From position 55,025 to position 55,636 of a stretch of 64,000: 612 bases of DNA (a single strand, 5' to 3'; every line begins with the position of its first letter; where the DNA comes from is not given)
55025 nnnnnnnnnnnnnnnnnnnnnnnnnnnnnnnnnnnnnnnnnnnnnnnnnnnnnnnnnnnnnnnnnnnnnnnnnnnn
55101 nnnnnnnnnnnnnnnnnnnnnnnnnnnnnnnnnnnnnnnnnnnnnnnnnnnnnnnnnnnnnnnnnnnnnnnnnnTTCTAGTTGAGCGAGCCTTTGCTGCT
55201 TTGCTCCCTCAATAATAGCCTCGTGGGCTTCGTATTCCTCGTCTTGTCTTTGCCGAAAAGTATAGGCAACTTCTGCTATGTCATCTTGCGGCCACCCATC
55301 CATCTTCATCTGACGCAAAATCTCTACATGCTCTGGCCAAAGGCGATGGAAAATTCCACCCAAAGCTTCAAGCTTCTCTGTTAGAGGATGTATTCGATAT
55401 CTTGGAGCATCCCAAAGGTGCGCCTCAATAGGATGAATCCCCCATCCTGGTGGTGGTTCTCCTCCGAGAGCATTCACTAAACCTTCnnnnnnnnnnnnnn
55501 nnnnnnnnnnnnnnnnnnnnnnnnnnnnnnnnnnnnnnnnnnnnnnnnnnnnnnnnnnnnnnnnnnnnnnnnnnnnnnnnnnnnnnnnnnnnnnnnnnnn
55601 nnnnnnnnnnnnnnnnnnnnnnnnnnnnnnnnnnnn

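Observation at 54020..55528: Complete Fe/Mn superoxide dismutase domain inside a 502-aa head-module protein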

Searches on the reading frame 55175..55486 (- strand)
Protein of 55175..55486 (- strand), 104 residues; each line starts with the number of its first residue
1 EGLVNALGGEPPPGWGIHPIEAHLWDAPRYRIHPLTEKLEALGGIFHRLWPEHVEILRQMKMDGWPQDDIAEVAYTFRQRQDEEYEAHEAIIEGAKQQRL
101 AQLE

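Call 35: find_related_loci(query=A3, collection=viral_contigs, flank=10000)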
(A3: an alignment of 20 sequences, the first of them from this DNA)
Query A3 (104 aa) in viral_contigs; peptide patterns used: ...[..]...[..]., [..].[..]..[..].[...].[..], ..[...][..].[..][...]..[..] (x = any residue, [..] = any of these).
58 stretches matched a pattern; 2 encode a relative of the query (tblastn E <= 1e-3); 2 distinct loci.
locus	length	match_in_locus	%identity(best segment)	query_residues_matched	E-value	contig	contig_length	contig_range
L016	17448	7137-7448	100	1-104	9e-70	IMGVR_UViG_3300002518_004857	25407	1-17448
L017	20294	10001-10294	47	5-102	3e-29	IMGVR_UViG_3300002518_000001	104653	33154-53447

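Call 38: search_protein_families(library=pfam, proteins=[L017:9944-10738:+, L017:10735-13878:+, L017:13958-17620:+, L017:7558-8655:+, L017:9168-9869:+, L017:18199-19239:+, L017:2818-4686:-], max_evalue=0.01)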
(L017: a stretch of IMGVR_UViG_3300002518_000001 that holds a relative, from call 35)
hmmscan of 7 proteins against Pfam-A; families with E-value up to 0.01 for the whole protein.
L017:9944-10738:+ (264 aa): 0 families

L017:10735-13878:+ (1047 aa): 4 families
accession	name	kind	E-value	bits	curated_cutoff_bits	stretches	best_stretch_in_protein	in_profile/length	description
PF04860.17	Phage_portal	-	4.9e-12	46.1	39.1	1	634-938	69-321/321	Phage portal protein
PF14528.11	LAGLIDADG_3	-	8.7e-09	36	22.5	1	501-546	5-54/82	LAGLIDADG-like domain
PF14890.11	Intein_splicing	-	5.6e-07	29.9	35.8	1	255-632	37-155/155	Intein splicing domain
PF05204.19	Hom_end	-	0.00015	22.3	21.1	0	487-531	2-49/110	Homing endonuclease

L017:13958-17620:+ (1220 aa): 1 family
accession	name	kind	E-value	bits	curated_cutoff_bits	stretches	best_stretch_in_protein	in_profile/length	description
PF00293.34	NUDIX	-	2.3e-13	50.7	21.1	1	1094-1203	2-124/134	NUDIX domain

L017:7558-8655:+ (365 aa): 1 family
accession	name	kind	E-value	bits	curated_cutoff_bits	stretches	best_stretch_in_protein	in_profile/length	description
PF08535.16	KorB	-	0.0044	17.4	22.3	1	165-215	3-51/89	KorB domain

L017:9168-9869:+ (233 aa): 0 families

L017:18199-19239:+ (346 aa): 0 families

L017:2818-4686:- (622 aa): 1 family
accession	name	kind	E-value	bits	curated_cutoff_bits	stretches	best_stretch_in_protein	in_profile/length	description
PF21995.1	RNR-II_ins_dom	-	1.4e-05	25.7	27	1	138-204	36-107/107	B12-dependent ribonucleotide reductase, insertion domain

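Call 40: predict_structure(alignment_id=A3)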
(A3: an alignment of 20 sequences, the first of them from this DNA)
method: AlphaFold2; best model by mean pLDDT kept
length: 104 residues; sequences in the alignment: 20
mean_pLDDT: 88.8   pTM: 0.73
mean pLDDT of the five models: 88.8, 85.7, 85.6, 84.5, 81.3
residues with pLDDT >= 90: 63; 70-90: 33; 50-70: 7; < 50: 1
segments of 3 or more residues with pLDDT < 50: none
pLDDT, mean of each block of 10 residues (from residue 1): 61 84 93 91 94 97 95 96 90 90 85
secondary structure, 60 per line:
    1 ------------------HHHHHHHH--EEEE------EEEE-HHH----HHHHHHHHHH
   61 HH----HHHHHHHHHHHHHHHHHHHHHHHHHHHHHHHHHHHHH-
elements in order: H19-26 E29-32 E39-42 H51-62 H67-103

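Call 50: fold_search(model_id=the predicted structure, library=viral)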
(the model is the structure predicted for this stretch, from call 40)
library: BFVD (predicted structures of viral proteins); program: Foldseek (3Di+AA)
matches with E <= 10: 195; with E <= 0.001: 0
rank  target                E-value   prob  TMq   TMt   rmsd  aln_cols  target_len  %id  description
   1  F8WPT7                4.5e-01  0.33  0.26  0.16   9.7        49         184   18  (no name in the UniProt tables at hand)
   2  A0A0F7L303            5.1e-01  0.08  0.17  0.08   8.6        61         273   24  Terminase [uncultured marine virus]
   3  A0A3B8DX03            5.5e-01  0.47  0.39  0.14  10.8        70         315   21  Uncharacterized protein [Citrobacter phage Maroon]
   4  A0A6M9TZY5            6.6e-01  0.18  0.25  0.10   6.7        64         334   19  Putative ORF43 [Drosophila-associated filamentous virus]
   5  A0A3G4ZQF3            7.6e-01  0.13  0.24  0.09  16.1        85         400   12  Uncharacterized protein [Terrestrivirus sp.]
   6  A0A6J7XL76            7.6e-01  0.12  0.23  0.32  10.1        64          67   25  Uncharacterized protein [uncultured Caudovirales phage]
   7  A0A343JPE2            1.4e+00  0.05  0.16  0.12  11.5        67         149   16  Uncharacterized protein [Lactococcus phage 38507]
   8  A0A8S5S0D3            1.9e+00  0.20  0.28  0.46   9.9        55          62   13  Uncharacterized protein [Podoviridae sp. ct8Lf7]
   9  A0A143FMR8            2.0e+00  0.47  0.34  0.44   4.7        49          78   12  (no name in the UniProt tables at hand)
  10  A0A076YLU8            2.0e+00  0.09  0.17  0.27   8.4        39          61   23  Uncharacterized protein [Rhizobium phage vB_RleM_P10VF]
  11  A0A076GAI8            2.2e+00  0.08  0.19  0.14   3.2        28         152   18  HNH endonuclease [Aeromonas phage pAh6-C]
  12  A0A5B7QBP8            2.2e+00  0.03  0.16  0.04   7.6        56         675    9  (no name in the UniProt tables at hand)
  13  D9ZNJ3                2.3e+00  0.12  0.35  0.42  13.9        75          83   12  (no name in the UniProt tables at hand)
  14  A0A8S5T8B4            2.3e+00  0.04  0.20  0.07  12.6        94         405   13  ATP dependent helicase [Podoviridae sp. ctU557]
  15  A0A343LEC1            2.3e+00  0.02  0.15  0.13  17.0        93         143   19  DUF5681 domain-containing protein [Leptospira phage LE4]
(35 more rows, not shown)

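Call 72: find_related_loci(query=A3, collection=metagenome_contigs, flank=6000)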
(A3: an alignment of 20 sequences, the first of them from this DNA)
Query A3 (104 aa) in metagenome_contigs; peptide patterns used: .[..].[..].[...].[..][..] (x = any residue, [..] = any of these).
85 stretches matched a pattern; 9 encode a relative of the query (tblastn E <= 1e-3); 9 distinct loci.
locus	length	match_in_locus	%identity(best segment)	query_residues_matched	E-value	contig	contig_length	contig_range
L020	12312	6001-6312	100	1-104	1e-69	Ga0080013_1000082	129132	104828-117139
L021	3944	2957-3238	54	7-99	2e-30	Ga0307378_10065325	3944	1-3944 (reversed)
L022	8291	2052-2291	58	17-96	1e-29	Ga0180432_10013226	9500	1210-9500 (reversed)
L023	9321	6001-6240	58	17-96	1e-29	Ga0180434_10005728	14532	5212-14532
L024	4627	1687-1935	57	17-99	4e-29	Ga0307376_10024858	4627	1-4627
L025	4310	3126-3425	48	5-104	9e-27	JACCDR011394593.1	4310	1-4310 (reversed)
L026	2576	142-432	47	1-97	4e-23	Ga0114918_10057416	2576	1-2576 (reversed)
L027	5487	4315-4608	43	15-104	1e-21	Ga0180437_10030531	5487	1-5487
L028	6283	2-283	43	19-104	1e-19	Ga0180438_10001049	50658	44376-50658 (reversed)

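Call 73: find_related_loci(query=A3, collection=genome_contigs, flank=8000)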
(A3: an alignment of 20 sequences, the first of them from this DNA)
Query A3 (104 aa) in genome_contigs; peptide patterns used: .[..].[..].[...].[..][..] (x = any residue, [..] = any of these).
53 stretches matched a pattern, but none encodes a relative of the query by tblastn (E <= 1e-3).
